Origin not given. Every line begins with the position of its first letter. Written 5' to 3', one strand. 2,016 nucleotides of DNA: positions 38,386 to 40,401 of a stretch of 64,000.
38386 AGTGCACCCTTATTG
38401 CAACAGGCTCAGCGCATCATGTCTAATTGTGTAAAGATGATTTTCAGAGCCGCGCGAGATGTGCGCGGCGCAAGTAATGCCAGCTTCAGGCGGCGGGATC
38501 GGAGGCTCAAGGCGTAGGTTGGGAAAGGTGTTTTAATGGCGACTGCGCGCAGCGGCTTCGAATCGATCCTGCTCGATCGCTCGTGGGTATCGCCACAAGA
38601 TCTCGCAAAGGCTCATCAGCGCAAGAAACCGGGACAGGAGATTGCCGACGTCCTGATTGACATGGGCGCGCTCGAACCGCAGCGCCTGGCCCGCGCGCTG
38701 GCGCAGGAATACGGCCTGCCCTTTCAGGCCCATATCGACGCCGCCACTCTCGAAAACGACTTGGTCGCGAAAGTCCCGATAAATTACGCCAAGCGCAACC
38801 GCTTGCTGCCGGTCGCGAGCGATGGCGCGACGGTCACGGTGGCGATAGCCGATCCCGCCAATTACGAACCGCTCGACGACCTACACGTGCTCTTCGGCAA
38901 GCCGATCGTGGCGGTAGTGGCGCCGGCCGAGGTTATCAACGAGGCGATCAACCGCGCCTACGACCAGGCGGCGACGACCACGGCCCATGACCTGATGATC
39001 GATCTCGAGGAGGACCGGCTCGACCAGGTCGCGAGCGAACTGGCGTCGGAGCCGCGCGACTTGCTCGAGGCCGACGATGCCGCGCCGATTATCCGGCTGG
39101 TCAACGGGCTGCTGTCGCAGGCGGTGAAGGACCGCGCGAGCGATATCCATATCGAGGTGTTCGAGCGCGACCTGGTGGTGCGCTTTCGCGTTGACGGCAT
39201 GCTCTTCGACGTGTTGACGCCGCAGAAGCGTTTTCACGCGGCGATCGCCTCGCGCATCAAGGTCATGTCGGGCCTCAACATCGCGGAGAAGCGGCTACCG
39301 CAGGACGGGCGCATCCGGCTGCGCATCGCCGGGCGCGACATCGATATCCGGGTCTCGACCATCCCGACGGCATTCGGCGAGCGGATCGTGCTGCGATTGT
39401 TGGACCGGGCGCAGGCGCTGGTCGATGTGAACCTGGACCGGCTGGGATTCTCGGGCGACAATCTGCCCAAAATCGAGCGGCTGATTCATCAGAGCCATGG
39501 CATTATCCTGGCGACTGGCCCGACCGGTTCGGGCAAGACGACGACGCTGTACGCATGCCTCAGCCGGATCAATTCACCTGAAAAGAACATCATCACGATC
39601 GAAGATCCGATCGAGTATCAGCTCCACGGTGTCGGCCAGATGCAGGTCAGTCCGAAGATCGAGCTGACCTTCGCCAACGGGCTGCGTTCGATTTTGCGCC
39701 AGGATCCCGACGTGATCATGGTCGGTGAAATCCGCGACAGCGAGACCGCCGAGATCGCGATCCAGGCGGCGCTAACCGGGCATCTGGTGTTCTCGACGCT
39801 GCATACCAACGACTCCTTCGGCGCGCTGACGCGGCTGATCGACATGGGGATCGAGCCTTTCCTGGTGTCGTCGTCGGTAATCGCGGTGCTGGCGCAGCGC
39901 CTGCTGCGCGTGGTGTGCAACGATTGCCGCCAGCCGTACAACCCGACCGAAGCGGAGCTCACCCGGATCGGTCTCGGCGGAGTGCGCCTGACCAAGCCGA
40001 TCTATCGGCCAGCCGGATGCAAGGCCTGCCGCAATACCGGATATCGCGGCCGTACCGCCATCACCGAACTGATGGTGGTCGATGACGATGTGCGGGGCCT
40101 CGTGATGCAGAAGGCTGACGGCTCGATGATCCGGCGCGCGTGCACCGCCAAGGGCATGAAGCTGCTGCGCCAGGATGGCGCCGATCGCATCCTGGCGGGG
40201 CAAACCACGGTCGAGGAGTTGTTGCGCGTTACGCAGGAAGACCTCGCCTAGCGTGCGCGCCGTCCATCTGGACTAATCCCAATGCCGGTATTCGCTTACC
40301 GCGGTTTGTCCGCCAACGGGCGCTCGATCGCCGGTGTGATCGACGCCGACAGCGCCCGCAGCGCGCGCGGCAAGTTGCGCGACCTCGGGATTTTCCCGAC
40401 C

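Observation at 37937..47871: Ten-gene T2SS operon (gspE-N) without secretin, GspC or prepilin peptidase in the window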

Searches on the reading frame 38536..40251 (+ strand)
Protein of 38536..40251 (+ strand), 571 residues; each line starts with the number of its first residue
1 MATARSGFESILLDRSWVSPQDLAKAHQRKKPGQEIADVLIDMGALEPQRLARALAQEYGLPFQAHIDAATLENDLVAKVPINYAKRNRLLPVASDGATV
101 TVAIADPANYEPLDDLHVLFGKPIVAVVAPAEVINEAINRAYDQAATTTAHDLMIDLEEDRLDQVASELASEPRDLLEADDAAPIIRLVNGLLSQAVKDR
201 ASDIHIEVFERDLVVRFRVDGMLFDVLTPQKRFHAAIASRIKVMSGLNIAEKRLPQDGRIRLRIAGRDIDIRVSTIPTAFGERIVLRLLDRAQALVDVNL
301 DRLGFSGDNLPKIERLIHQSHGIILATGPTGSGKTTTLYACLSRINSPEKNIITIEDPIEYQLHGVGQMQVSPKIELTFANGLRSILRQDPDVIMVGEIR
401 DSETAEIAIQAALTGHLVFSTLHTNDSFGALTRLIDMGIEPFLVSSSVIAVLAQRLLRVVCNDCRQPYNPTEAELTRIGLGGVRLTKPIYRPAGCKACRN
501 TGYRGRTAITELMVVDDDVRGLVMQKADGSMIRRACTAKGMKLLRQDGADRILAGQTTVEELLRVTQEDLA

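Call 3: search_protein_families(library=pfam, proteins=[window:38536-40251:+], max_evalue=0.01)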
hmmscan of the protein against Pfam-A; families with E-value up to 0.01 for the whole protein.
window:38536-40251:+ (571 aa): 5 families
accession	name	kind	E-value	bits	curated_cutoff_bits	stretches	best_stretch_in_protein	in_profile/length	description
PF00437.27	T2SSE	-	1.5e-143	478.4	24.9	1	178-564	1-370/370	Type II/IV secretion system protein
PF05157.20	MshEN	-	1.2e-18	67.3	23.1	1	59-146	1-88/90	MshEN domain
PF25199.1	nSTAND_NTPase5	-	5.7e-05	23.4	34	1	320-361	40-82/145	Novel STAND NTPase 5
PF13401.12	AAA_22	-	0.0013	19.5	27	0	319-349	3-33/130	AAA domain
PF13191.12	AAA_16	-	0.0017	19.3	32.6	0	316-435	19-124/167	AAA ATPase domain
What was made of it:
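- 38536..40251 (+): gspE, the secretion ATPase, with an N-terminal MshEN domain. Pfam finds T2SSE and MshEN (call 3).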

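Call 8: find_encoding_contigs(protein=window:38536-40251:+, flank=10000, max_places=10)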
Protein window:38536-40251:+ (571 aa): 23 contigs read that carry it; 3 places shown.
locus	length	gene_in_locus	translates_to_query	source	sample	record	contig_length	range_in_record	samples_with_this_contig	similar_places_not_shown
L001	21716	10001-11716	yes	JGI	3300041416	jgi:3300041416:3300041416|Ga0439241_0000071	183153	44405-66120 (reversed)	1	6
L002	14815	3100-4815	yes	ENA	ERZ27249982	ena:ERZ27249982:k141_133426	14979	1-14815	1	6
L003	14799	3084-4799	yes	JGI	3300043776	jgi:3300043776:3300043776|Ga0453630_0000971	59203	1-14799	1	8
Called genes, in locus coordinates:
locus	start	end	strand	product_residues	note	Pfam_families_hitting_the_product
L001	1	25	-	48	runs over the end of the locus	-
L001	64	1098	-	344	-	PF01636:APH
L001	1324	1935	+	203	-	PF08534:Redoxin, PF00578:AhpC-TSA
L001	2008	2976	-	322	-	PF12146:Hydrolase_4 (faint), PF00326:Peptidase_S9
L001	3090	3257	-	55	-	-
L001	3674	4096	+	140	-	PF01502:PRA-CH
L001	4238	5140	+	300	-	PF01634:HisG, PF08029:HisG_C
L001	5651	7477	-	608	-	-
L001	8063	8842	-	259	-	PF00378:ECH_1, PF16113:ECH_2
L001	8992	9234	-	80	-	-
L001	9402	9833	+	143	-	-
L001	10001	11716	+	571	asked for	PF05157:MshEN, PF00437:T2SSE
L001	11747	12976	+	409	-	PF28597:T2SSF_N, PF00482:T2SSF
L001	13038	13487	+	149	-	PF07963:N_methyl, PF08334:T2SSG, PF22434:PilW_C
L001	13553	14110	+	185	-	PF07963:N_methyl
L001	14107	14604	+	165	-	PF07963:N_methyl (weak)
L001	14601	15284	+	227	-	PF07963:N_methyl (weak)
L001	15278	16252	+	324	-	PF21687:T2SSK_1st, PF12836:HHH_3 (faint), PF03934:T2SSK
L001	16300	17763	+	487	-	PF05134:T2SSL (weak), PF05137:PilN (weak)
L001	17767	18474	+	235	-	PF04612:T2SSM (weak)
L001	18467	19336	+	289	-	-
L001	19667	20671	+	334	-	PF00296:Bac_luciferase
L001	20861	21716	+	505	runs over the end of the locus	-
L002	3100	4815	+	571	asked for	PF05157:MshEN, PF00437:T2SSE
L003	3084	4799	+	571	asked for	PF05157:MshEN, PF00437:T2SSE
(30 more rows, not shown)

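Call 10: search_protein_families(library=ncbifam, proteins=[window:38536-40251:+], max_evalue=0.01)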
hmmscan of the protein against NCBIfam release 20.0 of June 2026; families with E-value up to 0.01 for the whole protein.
window:38536-40251:+ (571 aa): 24 families
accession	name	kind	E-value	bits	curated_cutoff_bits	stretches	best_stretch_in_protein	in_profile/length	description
TIGR02533.1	type_II_gspE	equivalog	4.7e-213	708.2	630.25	1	78-566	2-486/486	type II secretion system ATPase GspE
TIGR02538.1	type_IV_pilB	equivalog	3.5e-179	597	675.65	1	10-567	4-563/564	type IV-A pilus assembly ATPase PilB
NF053534.1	T4PilAsmATPsTfpB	equivalog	2.8e-148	494.9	850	1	42-566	59-582/584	type IV pilus assembly ATPase TfpB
NF007755.0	PRK10436.1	equivalog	1.8e-131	439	617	1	86-566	15-459/465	type II secretion system protein GspE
NF041000.1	ATPase_ComGA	equivalog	9.8e-77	257.5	300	1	192-458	3-266/267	competence type IV pilus ATPase ComGA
TIGR01420.1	pilT_fam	subfamily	3.7e-52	177.7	319.1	1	190-458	3-269/343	PilT/PilU family type 4a pilus ATPase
TIGR02525.1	plasmid_TraJ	equivalog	3.1e-25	88.9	368.3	1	319-437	147-272/372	plasmid transfer ATPase TraJ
TIGR02524.1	dot_icm_DotB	equivalog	7e-22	78.1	463.3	1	316-435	129-257/358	Dot/Icm type IV secretion system ATPase DotB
TIGR02782.1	TrbB_P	equivalog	5.4e-18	65.3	304.55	1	319-437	134-255/303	P-type conjugative transfer ATPase TrbB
NF058587.1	archaellum_moto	equivalog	1.3e-17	63.8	550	1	324-436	278-395/527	archaellum flagellar ATPase motor FlaI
NF010469.0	PRK13894.1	subfamily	6e-15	55.4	508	1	319-435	147-265/320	conjugal transfer ATPase TrbB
TIGR03819.1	heli_sec_ATPase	hypoth_equivalog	2.2e-14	53.4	373.15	1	232-454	94-317/340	TadA family conjugal transfer-associated ATPase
TIGR02788.1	VirB11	equivalog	2.8e-14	52.9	249.95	1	315-438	139-266/308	P-type DNA transfer ATPase VirB11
NF010407.0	PRK13833.1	subfamily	7e-14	52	499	1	315-438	139-263/323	conjugal transfer protein TrbB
NF053672.1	bindosome_BasE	exception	1e-10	41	1000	1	323-453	272-408/512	bindosome assembly system ATPase subunit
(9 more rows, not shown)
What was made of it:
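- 38536..40251 (+): The PilB model scores 597, below its cut-off of 675 (call 10).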

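Call 42: search_protein_representatives(protein=window:38536-40251:+)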
Query: 571 residues. Proteins with E-value up to 0.001 (for the whole library): 67600; up to 1e-10: 42150; up to 1e-30: 18549. The best 150 are listed.
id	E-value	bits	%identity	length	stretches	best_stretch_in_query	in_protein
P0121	4.0e-198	675.6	42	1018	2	49-566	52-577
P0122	7.8e-193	658.2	44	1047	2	182-566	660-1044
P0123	9.4e-192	654.6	58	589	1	25-570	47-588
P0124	3.0e-185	633.1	56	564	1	16-570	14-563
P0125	8.7e-181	618.4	41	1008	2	40-567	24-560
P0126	2.2e-179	613.8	53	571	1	9-571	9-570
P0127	5.8e-179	612.4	51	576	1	9-570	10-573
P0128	3.0e-178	610.0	42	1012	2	139-566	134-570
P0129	2.1e-174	597.4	39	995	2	46-565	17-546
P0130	2.7e-174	597.0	40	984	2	49-566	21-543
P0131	1.3e-171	588.1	40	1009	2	47-566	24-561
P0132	7.9e-169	578.9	43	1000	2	184-568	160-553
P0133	1.5e-168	578.0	43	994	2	163-565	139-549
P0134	8.3e-168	575.6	49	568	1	33-569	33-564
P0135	6.4e-167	572.6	56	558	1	9-569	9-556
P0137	1.2e-161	555.2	51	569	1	15-569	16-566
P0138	5.0e-161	553.2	51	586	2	95-567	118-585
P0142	8.6e-157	539.2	51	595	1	10-568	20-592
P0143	1.2e-154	532.2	56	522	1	67-570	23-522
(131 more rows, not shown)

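Call 43: list_cluster_members(proteins=[P0123, P0124, P0135, P0126, P0127, P0134, P0137, P0138, P0142, P0143])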
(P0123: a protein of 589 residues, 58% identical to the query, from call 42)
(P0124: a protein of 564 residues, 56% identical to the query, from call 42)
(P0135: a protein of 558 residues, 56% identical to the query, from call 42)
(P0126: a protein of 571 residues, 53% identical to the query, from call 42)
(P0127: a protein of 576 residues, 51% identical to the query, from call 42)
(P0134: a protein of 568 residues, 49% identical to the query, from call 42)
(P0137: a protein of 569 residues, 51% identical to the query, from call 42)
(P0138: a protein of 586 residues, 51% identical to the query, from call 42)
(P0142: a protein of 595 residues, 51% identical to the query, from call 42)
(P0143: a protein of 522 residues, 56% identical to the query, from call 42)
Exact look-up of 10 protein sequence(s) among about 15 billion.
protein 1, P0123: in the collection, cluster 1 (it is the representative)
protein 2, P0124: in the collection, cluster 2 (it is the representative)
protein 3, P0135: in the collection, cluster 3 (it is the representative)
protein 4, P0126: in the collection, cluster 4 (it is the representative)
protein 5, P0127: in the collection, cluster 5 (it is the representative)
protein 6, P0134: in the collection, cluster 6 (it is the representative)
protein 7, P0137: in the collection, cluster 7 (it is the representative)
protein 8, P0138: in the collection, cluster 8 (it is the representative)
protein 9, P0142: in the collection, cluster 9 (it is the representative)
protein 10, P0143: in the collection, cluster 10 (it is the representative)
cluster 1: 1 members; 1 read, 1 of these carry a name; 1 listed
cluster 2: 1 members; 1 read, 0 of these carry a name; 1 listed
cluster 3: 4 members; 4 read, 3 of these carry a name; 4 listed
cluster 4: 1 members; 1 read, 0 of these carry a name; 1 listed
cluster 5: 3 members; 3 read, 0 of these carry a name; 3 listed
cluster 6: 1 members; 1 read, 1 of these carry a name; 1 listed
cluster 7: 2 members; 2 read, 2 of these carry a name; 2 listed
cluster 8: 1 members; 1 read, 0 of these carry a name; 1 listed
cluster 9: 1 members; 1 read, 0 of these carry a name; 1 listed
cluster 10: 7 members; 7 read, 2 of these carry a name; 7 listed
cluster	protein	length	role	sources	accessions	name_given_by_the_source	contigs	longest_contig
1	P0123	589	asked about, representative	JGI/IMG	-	general secretion pathway protein E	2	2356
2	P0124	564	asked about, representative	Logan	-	-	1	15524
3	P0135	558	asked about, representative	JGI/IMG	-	general secretion pathway protein E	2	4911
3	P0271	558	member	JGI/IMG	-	general secretion pathway protein E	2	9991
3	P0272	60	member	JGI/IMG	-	type II secretory ATPase GspE/PulE/Tfp pilus assembly ATPase PilB-like protein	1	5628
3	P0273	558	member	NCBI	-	-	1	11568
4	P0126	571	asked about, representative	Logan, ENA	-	-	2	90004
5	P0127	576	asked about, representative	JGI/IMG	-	-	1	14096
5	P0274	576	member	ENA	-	-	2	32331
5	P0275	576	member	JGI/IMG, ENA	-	-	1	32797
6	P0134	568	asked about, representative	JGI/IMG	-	general secretion pathway protein E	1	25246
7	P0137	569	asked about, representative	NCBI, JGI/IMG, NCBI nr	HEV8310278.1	MAG TPA: type II secretion system ATPase GspE [Methylomirabilota bacterium] | general secretion pathway protein E | type II secretion system ATPase GspE [Methylomirabilota bacterium]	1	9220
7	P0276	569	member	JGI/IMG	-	general secretion pathway protein E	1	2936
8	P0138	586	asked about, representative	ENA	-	-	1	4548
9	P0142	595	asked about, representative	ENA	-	-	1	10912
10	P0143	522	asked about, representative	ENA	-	-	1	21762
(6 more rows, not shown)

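Call 44: find_encoding_contigs(protein=P0126, flank=10000, max_places=2)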
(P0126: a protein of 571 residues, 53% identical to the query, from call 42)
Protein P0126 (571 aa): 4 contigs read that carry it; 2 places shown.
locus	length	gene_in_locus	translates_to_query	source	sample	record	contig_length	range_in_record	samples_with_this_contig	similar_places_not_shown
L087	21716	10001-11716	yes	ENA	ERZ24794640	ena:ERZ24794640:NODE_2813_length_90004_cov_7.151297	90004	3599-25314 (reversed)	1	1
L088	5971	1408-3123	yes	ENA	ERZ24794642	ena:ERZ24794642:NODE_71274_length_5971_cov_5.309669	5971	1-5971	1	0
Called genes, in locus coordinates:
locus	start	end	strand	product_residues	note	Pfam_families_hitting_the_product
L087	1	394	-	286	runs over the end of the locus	PF05704:Caps_synth, PF04488:Gly_transf_sug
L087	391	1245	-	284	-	PF13469:Sulfotransfer_3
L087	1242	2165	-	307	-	-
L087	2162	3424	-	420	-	PF21135:DRL_cat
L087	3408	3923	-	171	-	-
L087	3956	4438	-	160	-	-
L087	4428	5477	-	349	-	PF13506:Glyco_transf_21, PF13641:Glyco_tranf_2_3, PF00535:Glycos_transf_2, PF10111:Glyco_tranf_2_2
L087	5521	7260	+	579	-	PF13432:TPR_16, PF00515:TPR_1 (weak), PF07719:TPR_2 (weak), PF13424:TPR_12 (weak), PF13414:TPR_11, PF13424:TPR_12, PF13432:TPR_16, PF14559:TPR_19, +13 more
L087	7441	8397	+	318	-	PF11356:T2SSC (weak), PF13180:PDZ_2 (faint)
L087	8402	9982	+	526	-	PF21305:type_II_gspD_N0, PF03958:Secretin_N, PF00263:Secretin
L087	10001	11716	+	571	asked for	PF05157:MshEN, PF00437:T2SSE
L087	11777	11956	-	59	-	PF12728:HTH_17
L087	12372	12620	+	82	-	PF12728:HTH_17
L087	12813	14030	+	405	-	PF28597:T2SSF_N, PF00482:T2SSF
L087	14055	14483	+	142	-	PF07963:N_methyl, PF08334:T2SSG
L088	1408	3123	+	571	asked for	PF05157:MshEN, PF00437:T2SSE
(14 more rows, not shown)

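Call 45: find_encoding_contigs(protein=P0124, flank=10000, max_places=2)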
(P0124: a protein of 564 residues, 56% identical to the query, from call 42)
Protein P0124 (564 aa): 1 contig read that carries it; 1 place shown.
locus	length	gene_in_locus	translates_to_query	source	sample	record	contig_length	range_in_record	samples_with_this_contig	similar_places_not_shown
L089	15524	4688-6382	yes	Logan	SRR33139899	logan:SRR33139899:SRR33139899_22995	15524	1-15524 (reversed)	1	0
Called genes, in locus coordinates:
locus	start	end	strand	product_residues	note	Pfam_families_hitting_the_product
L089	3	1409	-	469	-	?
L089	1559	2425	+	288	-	PF11356:T2SSC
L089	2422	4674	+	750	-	PF21305:type_II_gspD_N0, PF03958:Secretin_N, PF00263:Secretin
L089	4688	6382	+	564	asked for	PF05157:MshEN, PF00437:T2SSE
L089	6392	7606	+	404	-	PF28597:T2SSF_N, PF00482:T2SSF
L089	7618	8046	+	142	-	PF07963:N_methyl, PF08334:T2SSG, PF22434:PilW_C (weak)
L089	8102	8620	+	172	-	PF07963:N_methyl (faint)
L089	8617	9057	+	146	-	PF07963:N_methyl (weak)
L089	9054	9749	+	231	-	PF07963:N_methyl (weak), PF11612:T2SSJ (weak)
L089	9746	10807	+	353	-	PF21687:T2SSK_1st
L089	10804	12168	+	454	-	PF12693:GspL_C, PF05137:PilN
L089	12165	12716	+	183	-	PF04612:T2SSM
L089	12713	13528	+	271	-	-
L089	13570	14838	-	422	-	PF00072:Response_reg, PF03331:LpxC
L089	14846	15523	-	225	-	?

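Call 46: find_homologous_proteins(query=L089:2422-4674:+, max_evalue=1e-10)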
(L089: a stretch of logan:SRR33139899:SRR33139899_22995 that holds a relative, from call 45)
Query L089:2422-4674:+ (750 aa): 1811 proteins with E <= 1e-10 among 8000 candidates; the best 120 are listed.
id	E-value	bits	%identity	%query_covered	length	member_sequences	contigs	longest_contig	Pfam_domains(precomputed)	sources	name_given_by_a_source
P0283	0.0e+0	1618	100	100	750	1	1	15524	PF21305.3,PF03958.23,PF00263.27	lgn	-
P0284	0.0e+0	1224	78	96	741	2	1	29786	PF21305.3,PF03958.23,PF00263.27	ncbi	-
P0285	0.0e+0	1192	78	97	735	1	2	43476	PF21305.3,PF03958.23,PF00263.27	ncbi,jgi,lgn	ncbi:MAG: general secretion pathway protein D [Hyphomicrobiaceae bacterium]|jgi:general secretion pa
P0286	1.1e-275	935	64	95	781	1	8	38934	PF21305.3,PF03958.23,PF00263.27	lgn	-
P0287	1.6e-234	799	59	87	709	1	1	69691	PF21305.3,PF03958.23,PF00263.27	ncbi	-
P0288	1.0e-230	786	58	86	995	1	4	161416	PF21305.3,PF03958.23,PF00263.27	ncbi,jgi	jgi:general secretion pathway protein D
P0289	2.5e-227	775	56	85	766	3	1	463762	PF21305.3,PF03958.23,PF00263.27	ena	-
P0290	4.9e-225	767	55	86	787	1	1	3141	PF21305.3,PF03958.23,PF00263.27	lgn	-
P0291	1.7e-223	762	55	84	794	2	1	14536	PF21305.3,PF03958.23,PF00263.27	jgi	-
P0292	6.8e-223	760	55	87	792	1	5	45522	PF21305.3,PF03958.23,PF00263.27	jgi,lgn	-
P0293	6.6e-222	757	56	85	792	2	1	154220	PF21305.3,PF03958.23,PF00263.27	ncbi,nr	ncbi:MAG: type II secretion system secretin GspD [Deltaproteobacteria bacterium]|nr:type II secretio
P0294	3.7e-216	738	56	81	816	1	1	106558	PF21305.3,PF03958.23,PF00263.27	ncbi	-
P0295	7.5e-216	737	54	91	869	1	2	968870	PF21305.3,PF03958.23,PF00263.27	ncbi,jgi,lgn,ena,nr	ncbi:MAG TPA: type II secretion system secretin GspD [Candidatus Limnocylindrales bacterium]|nr:type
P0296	2.3e-215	735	56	83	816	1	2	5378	PF21305.3,PF03958.23,PF00263.27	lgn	-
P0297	3.5e-215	735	53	88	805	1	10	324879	PF21305.3,PF03958.23,PF00263.27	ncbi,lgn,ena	-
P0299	1.0e-214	733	53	90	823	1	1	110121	PF21305.3,PF03958.23,PF00263.27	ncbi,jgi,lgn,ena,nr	ncbi:MAG TPA: type II secretion system secretin GspD [Candidatus Binatia bacterium]|nr:type II secre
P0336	8.6e-201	687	50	85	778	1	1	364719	PF21305.3,PF03958.23,PF00263.27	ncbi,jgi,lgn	ncbi:MAG TPA: type II secretion system secretin GspD [Candidatus Binatia bacterium]|jgi:general secr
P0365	6.8e-187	641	50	85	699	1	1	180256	PF21305.3,PF03958.23,PF00263.27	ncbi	-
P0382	2.2e-158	547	42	85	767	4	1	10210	PF21305.3,PF03958.23,PF00263.27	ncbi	-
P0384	1.6e-157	544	42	82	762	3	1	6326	PF21305.3,PF03958.23,PF00263.27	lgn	-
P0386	7.1e-156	539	43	86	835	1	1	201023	PF21305.3,PF03958.23,PF11741.14,PF00263.27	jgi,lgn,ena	-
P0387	7.2e-156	539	41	87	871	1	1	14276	PF21305.3,PF03958.23,PF11741.14,PF00263.27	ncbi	-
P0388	1.7e-155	537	42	81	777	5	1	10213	PF21305.3,PF03958.23,PF00263.27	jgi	jgi:general secretion pathway protein D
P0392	1.7e-154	534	42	81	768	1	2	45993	PF21305.3,PF03958.23,PF00263.27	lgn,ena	-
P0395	2.6e-153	530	42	81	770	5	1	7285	PF21305.3,PF03958.23,PF00263.27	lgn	-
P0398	3.8e-153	530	42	84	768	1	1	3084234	PF21305.3,PF03958.23,PF00263.27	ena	-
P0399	5.0e-153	529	43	80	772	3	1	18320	PF21305.3,PF03958.23,PF00263.27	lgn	-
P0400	2.0e-152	527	43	80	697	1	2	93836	PF21305.3,PF03958.23,PF00263.27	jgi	jgi:general secretion pathway protein D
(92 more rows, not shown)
